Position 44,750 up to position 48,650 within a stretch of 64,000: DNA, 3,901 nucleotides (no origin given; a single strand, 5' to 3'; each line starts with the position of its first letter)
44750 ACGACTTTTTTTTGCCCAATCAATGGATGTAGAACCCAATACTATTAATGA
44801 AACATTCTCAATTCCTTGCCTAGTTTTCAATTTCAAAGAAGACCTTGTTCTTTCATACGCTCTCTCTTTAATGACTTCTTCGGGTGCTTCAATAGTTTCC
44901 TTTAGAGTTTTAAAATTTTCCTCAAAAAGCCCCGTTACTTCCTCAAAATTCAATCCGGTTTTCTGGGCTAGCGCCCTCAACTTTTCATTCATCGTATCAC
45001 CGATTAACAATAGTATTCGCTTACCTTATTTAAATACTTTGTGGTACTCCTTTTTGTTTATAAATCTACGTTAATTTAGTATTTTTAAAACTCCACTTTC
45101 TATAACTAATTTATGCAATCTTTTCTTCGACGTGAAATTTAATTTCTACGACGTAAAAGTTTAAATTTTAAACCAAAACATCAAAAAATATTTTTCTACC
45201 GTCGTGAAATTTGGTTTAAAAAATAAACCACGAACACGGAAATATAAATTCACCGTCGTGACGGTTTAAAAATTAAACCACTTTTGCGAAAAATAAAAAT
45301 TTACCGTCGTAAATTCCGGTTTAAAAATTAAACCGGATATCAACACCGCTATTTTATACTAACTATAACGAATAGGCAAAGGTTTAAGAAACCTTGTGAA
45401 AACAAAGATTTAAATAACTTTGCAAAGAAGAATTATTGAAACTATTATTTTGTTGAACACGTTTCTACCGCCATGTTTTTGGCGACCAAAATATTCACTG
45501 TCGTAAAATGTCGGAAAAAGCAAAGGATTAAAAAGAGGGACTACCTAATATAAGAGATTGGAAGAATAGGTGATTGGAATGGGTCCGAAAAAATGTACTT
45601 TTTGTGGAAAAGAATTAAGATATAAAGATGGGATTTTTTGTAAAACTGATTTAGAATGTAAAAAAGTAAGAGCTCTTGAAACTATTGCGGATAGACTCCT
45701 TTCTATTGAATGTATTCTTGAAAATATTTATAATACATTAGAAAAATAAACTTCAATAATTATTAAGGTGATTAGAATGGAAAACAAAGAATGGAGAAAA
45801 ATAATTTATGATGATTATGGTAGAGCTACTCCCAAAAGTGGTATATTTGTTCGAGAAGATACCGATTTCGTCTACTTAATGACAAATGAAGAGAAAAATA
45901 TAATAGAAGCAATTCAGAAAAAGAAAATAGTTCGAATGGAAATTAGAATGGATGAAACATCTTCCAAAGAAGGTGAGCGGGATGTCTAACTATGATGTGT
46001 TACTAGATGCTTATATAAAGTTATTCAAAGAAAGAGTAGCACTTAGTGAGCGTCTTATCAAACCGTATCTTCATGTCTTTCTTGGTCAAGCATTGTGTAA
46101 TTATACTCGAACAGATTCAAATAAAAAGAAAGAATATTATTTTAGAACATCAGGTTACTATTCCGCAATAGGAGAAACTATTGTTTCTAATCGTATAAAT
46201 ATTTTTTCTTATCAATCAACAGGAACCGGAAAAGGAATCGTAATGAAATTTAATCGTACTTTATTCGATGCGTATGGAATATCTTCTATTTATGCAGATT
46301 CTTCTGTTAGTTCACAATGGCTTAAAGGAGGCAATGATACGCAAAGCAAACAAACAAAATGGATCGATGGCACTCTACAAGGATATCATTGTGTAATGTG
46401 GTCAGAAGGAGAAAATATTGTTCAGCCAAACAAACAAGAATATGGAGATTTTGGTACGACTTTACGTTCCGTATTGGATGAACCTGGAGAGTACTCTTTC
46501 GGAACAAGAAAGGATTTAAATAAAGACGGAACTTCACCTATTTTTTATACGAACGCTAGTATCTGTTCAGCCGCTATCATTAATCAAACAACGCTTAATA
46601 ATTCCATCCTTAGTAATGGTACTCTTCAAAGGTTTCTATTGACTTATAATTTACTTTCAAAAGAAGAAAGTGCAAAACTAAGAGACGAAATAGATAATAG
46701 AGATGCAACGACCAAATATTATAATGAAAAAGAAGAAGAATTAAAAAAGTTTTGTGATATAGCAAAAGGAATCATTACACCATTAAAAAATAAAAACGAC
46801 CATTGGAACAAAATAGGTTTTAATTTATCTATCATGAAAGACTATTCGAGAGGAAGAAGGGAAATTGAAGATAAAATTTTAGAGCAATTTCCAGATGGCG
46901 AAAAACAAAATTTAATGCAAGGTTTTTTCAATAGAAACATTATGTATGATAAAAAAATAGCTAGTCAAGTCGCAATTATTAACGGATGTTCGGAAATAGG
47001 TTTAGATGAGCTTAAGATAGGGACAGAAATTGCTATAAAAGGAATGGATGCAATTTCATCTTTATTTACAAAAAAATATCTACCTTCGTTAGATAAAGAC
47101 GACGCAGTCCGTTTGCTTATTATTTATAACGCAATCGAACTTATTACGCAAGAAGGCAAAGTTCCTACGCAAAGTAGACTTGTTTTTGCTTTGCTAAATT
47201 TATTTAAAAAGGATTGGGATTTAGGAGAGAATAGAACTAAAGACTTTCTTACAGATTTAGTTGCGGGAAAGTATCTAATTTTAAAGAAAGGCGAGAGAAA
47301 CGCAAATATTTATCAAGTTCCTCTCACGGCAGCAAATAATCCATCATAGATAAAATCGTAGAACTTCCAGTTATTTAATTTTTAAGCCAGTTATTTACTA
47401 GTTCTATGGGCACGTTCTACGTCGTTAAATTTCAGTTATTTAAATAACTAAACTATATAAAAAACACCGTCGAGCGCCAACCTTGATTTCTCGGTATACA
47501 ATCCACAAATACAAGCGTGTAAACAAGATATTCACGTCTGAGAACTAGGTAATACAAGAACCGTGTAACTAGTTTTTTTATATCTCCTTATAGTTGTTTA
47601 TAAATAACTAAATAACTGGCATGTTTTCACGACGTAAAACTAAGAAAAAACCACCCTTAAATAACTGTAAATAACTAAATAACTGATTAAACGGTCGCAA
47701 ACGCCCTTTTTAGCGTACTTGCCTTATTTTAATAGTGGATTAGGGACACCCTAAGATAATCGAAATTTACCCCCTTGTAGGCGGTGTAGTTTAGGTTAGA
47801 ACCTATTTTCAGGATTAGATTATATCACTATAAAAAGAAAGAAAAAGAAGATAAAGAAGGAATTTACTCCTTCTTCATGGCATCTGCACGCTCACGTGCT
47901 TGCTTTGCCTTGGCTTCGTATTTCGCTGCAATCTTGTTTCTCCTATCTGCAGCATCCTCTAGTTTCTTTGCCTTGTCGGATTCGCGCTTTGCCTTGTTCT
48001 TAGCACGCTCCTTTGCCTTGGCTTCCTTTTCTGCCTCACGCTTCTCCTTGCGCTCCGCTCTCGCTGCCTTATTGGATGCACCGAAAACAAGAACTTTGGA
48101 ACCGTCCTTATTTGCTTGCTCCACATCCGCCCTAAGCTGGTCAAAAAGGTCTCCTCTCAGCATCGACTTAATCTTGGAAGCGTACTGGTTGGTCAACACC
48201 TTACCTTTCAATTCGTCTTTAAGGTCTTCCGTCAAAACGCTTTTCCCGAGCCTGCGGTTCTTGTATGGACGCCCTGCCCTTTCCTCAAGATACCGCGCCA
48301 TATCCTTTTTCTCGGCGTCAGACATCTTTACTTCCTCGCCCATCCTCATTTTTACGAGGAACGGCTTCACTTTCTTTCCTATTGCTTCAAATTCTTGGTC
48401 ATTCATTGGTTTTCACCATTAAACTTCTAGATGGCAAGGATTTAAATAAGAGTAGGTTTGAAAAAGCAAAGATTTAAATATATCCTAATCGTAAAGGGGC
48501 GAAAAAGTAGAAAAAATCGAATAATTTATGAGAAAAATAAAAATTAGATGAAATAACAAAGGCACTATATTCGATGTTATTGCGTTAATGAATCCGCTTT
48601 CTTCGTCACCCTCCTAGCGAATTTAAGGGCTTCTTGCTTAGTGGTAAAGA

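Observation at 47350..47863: Second repeat-rich non-coding region: inverted clusters of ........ around a central AT-rich core, with a perfect 16-bp palindrome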

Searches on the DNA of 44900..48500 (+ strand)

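Call 7: search_dna_similar(query=window:44900-48500:+, collection=phages, mode=distant, max_rows=25)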
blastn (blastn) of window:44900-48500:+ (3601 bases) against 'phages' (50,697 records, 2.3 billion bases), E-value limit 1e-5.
No match.

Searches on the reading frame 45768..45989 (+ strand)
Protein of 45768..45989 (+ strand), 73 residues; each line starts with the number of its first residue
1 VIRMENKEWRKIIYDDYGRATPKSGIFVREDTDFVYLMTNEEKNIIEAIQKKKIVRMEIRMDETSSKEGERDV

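Call 11: search_protein_families(library=pfam, proteins=[window:45768-45989:+], max_evalue=0.1)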
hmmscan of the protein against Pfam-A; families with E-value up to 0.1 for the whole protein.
window:45768-45989:+ (73 aa): 1 family
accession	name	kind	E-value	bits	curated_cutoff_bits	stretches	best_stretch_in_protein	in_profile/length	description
PF07288.16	RpoY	-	0.06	13.9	25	1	26-54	13-41/68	RNA polymerase epsilon subunit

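Call 12: search_protein_families(library=phrogs, proteins=[window:45768-45989:+], max_evalue=0.01)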
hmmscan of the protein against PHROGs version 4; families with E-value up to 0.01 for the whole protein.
window:45768-45989:+ (73 aa): 0 families

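Call 103: search_protein_families(library=ncbifam, proteins=[window:45768-45986:+], max_evalue=0.01)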
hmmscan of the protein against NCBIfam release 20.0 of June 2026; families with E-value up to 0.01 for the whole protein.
window:45768-45986:+ (73 aa): 0 families
